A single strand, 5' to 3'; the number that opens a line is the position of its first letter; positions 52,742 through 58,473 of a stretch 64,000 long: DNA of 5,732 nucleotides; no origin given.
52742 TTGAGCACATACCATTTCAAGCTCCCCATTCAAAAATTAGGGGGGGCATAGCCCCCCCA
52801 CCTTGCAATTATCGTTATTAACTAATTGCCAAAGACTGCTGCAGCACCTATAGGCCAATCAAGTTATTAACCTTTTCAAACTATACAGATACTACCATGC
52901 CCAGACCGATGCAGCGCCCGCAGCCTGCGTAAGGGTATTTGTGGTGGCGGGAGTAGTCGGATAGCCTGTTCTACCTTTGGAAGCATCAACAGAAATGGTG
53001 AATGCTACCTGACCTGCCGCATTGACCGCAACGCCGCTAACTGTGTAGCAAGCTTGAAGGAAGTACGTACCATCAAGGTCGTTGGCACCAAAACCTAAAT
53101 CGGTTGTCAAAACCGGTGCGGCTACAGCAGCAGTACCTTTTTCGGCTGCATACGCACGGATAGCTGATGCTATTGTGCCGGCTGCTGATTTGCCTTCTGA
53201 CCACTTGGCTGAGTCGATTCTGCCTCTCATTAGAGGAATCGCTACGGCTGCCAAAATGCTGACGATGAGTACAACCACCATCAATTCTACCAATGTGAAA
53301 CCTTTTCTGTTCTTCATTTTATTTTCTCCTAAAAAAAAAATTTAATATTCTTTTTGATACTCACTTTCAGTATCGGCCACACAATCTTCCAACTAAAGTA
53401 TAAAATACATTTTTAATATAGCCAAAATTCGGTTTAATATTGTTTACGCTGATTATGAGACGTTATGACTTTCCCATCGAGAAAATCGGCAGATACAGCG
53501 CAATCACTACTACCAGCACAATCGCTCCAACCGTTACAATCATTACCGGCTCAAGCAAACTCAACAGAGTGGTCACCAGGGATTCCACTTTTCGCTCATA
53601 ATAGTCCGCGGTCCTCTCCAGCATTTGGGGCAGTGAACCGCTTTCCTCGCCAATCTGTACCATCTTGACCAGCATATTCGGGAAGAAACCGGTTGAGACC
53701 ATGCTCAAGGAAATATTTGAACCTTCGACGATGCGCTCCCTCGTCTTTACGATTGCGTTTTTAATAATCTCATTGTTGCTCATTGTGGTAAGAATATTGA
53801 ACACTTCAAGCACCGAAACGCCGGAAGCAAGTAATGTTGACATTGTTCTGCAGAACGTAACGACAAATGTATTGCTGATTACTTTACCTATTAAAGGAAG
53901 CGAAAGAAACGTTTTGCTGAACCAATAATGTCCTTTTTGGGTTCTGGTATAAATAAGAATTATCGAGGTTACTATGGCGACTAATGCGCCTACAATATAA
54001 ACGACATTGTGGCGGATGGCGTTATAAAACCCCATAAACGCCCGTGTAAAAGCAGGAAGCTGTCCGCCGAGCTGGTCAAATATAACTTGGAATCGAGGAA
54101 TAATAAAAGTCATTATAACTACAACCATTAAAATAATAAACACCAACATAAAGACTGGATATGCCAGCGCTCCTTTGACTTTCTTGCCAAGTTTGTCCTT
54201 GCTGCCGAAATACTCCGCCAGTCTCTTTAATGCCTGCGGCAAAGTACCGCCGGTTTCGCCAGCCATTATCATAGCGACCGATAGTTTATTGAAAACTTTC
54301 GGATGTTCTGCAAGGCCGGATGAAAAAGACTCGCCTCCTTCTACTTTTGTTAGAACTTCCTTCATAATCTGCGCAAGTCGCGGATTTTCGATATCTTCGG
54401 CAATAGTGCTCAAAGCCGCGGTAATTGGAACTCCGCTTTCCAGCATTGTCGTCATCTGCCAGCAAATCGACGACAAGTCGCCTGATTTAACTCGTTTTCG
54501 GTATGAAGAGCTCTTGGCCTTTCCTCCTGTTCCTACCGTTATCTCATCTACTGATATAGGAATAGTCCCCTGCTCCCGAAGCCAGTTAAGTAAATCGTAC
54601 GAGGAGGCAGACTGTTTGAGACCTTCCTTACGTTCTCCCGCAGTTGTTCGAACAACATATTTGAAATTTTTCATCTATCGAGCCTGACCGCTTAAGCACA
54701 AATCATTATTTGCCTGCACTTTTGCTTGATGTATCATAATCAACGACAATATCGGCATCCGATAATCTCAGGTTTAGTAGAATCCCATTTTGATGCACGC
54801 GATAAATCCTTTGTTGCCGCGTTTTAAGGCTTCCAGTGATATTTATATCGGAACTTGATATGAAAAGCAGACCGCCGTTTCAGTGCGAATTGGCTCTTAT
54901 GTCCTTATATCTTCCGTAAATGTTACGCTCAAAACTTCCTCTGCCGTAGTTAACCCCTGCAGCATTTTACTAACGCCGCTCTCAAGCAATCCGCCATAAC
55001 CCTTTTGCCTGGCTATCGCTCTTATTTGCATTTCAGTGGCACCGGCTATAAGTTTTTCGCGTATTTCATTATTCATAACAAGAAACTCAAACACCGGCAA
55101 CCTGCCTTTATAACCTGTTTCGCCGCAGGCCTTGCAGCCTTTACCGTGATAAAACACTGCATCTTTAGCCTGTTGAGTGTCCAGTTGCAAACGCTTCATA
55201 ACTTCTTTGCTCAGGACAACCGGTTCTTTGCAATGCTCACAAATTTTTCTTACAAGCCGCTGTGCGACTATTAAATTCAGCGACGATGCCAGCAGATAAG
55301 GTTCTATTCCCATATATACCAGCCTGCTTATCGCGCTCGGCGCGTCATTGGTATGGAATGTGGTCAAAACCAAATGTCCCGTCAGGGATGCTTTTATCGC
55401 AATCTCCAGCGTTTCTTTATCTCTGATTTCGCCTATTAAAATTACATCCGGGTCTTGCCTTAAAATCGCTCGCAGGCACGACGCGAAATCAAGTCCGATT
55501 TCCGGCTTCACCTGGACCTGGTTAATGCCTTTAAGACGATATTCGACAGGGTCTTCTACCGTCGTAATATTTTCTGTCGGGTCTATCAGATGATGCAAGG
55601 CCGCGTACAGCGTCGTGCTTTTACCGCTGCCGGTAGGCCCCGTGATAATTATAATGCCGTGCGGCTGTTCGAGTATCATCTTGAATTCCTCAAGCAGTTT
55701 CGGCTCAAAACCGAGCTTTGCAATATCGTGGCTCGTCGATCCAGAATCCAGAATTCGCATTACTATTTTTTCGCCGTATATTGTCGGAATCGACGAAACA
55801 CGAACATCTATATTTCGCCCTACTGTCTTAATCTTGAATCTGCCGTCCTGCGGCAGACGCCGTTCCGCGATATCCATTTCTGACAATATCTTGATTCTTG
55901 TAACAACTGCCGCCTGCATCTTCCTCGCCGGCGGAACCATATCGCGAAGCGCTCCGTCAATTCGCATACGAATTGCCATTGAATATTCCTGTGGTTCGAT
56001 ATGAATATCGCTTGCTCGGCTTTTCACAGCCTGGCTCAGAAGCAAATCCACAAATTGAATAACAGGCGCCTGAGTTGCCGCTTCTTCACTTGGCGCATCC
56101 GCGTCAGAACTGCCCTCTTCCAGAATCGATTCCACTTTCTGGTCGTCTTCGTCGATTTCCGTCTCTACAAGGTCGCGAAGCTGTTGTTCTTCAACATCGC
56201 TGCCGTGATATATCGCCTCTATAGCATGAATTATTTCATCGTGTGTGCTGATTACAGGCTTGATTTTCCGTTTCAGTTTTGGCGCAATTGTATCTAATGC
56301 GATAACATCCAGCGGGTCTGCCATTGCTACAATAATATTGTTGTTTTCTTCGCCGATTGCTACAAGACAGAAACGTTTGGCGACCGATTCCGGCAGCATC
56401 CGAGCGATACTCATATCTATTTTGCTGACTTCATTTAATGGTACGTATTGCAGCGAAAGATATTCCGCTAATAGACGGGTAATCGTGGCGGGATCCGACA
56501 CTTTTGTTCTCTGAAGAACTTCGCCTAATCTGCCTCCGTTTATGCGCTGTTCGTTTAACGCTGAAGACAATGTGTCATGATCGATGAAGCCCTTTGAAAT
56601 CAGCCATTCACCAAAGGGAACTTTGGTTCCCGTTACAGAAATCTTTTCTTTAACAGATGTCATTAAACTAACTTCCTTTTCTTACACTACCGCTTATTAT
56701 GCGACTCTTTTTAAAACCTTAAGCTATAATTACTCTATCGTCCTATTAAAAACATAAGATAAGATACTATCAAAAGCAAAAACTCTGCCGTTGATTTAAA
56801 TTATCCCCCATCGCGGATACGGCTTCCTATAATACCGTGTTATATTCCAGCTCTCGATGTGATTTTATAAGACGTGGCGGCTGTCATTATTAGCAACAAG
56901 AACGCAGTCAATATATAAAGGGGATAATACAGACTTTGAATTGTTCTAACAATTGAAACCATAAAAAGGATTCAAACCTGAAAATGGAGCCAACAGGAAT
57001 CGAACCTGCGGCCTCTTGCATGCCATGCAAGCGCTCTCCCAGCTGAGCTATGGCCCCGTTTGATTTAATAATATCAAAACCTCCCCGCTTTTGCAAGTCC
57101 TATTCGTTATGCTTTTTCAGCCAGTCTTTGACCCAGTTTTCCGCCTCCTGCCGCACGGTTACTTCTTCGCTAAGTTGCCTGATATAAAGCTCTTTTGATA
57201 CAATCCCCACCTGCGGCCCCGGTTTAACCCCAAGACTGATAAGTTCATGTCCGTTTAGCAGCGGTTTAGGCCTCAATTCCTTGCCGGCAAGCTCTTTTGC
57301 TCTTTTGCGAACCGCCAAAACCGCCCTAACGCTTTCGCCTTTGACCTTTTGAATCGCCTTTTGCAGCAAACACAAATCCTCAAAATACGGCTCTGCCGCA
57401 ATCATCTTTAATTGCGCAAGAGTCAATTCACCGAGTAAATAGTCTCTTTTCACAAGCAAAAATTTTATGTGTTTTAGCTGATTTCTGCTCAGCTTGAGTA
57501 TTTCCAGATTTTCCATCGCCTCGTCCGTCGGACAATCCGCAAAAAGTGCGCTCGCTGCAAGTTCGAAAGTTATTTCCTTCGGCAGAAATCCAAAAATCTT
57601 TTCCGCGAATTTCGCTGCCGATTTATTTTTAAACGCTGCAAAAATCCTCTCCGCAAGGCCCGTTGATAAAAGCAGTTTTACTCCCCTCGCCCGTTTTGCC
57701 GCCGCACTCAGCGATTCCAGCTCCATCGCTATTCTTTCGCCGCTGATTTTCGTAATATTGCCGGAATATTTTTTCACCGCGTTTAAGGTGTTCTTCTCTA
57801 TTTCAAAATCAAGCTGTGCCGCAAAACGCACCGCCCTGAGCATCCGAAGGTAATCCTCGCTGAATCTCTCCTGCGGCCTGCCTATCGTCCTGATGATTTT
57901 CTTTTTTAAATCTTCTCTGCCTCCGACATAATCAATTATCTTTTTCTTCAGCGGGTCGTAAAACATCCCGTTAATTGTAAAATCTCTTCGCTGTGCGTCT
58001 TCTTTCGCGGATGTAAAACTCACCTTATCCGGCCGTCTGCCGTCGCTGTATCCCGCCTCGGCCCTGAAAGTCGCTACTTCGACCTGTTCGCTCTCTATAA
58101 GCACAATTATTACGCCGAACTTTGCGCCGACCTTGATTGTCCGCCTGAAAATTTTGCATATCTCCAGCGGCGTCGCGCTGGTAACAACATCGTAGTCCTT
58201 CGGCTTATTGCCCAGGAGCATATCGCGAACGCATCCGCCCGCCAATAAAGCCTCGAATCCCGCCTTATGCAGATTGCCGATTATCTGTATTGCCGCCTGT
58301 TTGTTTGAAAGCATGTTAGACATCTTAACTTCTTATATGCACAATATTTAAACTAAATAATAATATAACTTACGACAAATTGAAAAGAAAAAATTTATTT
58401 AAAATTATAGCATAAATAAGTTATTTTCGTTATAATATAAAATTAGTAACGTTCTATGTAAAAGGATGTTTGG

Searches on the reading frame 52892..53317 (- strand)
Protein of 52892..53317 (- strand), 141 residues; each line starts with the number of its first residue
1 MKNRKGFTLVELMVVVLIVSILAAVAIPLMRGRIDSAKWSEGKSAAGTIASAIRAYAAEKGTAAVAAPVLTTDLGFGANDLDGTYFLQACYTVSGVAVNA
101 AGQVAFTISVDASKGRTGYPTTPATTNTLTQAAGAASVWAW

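Call 41: search_protein_families(library=pfam, proteins=[window:52892-53317:-], max_evalue=0.001)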
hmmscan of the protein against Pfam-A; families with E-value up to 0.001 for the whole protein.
window:52892-53317:- (141 aa): 1 family
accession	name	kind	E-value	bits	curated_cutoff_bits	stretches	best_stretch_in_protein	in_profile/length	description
PF07963.17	N_methyl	-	3.2e-10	39.6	21.2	1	1-27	1-27/27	Prokaryotic N-terminal methylation motif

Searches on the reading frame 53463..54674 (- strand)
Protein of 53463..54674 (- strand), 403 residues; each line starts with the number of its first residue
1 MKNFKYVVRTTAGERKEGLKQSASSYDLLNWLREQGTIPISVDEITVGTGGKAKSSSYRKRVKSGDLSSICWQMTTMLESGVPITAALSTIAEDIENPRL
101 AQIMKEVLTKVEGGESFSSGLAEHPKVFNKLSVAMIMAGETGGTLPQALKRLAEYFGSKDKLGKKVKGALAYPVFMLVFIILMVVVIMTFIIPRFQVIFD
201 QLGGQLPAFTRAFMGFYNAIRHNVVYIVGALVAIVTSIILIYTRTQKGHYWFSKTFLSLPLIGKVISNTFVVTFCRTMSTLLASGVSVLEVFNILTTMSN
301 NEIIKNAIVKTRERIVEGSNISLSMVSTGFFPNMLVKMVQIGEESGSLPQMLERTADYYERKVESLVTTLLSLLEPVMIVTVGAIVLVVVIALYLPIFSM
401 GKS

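Call 41: search_protein_families(library=pfam, proteins=[window:53463-54674:-], max_evalue=0.001)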
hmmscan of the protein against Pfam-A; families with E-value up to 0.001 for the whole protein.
window:53463-54674:- (403 aa): 1 family
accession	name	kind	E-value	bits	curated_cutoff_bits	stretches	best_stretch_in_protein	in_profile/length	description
PF00482.28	T2SSF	-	2.3e-59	199.2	25.2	2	73-193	4-125/125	Type II secretion system (T2SS), protein F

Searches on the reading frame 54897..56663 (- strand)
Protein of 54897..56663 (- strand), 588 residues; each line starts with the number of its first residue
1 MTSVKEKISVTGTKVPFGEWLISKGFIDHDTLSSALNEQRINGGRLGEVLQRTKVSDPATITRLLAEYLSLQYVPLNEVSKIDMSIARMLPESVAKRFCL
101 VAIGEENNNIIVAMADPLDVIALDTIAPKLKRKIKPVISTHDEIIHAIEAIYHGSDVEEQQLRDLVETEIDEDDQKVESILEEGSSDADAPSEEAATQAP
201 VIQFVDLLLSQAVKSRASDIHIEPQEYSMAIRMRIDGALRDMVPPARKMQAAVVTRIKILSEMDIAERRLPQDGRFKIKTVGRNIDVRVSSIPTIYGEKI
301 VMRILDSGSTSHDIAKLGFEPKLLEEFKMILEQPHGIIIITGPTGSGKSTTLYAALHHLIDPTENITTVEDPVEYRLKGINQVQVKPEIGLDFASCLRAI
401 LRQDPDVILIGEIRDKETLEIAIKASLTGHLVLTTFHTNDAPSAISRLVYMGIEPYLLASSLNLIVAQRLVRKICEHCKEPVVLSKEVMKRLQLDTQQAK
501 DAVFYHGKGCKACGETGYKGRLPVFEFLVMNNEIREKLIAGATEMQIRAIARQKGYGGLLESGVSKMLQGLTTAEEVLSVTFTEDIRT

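Call 41: search_protein_families(library=pfam, proteins=[window:54897-56663:-], max_evalue=0.001)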
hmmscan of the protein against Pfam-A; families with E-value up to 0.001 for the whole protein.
window:54897-56663:- (588 aa): 5 families
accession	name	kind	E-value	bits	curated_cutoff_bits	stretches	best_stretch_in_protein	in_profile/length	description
PF00437.27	T2SSE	-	7.1e-137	456.4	24.9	1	195-578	2-369/370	Type II/IV secretion system protein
PF05157.20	MshEN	-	1e-14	54.7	23.1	1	80-156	11-88/90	MshEN domain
PF25199.1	nSTAND_NTPase5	-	5.6e-05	23.4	34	1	312-378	17-85/145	Novel STAND NTPase 5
PF20720.3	nSTAND3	-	0.00012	22.2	27.2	1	324-374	7-56/155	Novel STAND NTPase 3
PF13555.12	AAA_29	-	0.0004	20.5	27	1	333-362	20-48/61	P-loop containing region of AAA domain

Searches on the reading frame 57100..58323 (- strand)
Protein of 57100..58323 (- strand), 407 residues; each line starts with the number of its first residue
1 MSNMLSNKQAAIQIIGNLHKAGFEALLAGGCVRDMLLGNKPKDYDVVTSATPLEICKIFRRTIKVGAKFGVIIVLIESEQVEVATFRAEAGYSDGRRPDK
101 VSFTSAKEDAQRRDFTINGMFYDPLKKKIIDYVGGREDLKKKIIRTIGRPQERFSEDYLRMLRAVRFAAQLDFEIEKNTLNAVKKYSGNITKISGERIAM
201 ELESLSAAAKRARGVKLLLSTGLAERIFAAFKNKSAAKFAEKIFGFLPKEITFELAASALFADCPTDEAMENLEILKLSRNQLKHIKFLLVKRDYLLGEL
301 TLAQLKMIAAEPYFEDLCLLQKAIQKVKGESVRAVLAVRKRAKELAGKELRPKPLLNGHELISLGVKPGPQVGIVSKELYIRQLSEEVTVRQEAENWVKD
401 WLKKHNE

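Call 41: search_protein_families(library=pfam, proteins=[window:57100-58323:-], max_evalue=0.001)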
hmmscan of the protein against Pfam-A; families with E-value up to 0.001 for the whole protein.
window:57100-58323:- (407 aa): 2 families
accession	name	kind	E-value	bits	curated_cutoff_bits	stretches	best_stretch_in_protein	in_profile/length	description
PF01743.26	PolyA_pol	-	2e-40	138.4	23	1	27-145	3-126/126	Poly A polymerase head domain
PF12627.12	PolyA_pol_RNAbd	-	3.1e-12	46.5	22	1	172-229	1-58/64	Probable RNA and SrmB- binding site of polymerase A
